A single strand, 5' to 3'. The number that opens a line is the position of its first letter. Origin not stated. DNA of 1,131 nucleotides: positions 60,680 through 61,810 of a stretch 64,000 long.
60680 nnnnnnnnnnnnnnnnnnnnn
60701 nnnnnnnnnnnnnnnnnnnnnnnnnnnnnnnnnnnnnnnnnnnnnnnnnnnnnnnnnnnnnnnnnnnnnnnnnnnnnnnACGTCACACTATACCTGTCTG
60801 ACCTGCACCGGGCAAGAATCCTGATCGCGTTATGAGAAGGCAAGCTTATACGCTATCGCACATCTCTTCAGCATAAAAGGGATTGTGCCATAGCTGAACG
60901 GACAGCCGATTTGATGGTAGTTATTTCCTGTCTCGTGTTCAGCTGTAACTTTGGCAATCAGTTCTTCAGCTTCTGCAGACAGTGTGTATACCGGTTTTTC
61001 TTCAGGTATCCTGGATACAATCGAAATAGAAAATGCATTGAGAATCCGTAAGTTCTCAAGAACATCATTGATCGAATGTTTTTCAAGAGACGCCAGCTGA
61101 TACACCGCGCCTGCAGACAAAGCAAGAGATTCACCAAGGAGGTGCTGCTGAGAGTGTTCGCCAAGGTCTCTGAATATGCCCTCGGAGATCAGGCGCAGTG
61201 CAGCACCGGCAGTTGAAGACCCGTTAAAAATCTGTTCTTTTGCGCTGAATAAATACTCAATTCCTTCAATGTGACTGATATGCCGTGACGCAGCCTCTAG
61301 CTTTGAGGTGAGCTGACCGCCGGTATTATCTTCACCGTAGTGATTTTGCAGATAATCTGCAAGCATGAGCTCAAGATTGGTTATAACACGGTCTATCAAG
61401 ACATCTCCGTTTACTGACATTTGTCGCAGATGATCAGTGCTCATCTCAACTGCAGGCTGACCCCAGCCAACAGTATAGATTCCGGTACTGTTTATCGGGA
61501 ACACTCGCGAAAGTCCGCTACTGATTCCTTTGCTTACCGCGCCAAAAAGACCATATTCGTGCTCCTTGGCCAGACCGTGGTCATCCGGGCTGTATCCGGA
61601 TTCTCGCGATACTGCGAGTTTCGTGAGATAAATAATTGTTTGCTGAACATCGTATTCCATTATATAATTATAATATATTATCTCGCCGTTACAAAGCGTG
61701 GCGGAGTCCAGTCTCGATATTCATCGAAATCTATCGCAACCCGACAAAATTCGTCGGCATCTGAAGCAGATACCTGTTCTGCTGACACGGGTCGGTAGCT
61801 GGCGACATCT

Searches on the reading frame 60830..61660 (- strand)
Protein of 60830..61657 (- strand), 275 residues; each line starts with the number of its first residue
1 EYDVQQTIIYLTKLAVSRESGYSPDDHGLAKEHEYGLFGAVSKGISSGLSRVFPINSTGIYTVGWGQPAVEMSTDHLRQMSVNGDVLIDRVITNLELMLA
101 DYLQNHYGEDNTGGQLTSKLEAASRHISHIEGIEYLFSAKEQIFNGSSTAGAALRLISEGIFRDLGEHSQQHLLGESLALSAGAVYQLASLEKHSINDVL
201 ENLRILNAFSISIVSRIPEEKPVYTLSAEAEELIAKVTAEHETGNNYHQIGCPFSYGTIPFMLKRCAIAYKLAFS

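Call 78: find_encoding_contigs(protein=window:60830-61657:-, flank=10000, max_places=4)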
Protein window:60830-61657:- (275 aa): no gene with exactly this product is on record in the collection.

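Call 80: find_encoding_contigs(protein=window:60833-61660:-, flank=10000, max_places=4)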
Protein window:60833-61660:- (276 aa): 3 contigs read that carry it; 1 place shown.
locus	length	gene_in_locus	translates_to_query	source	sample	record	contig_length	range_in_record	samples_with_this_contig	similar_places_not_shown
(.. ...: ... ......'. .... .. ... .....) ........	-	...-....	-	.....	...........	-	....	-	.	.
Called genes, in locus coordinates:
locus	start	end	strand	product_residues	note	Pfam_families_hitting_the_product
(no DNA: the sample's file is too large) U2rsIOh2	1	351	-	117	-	?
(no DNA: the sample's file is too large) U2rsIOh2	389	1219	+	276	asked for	-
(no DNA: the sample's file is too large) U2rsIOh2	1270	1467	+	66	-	?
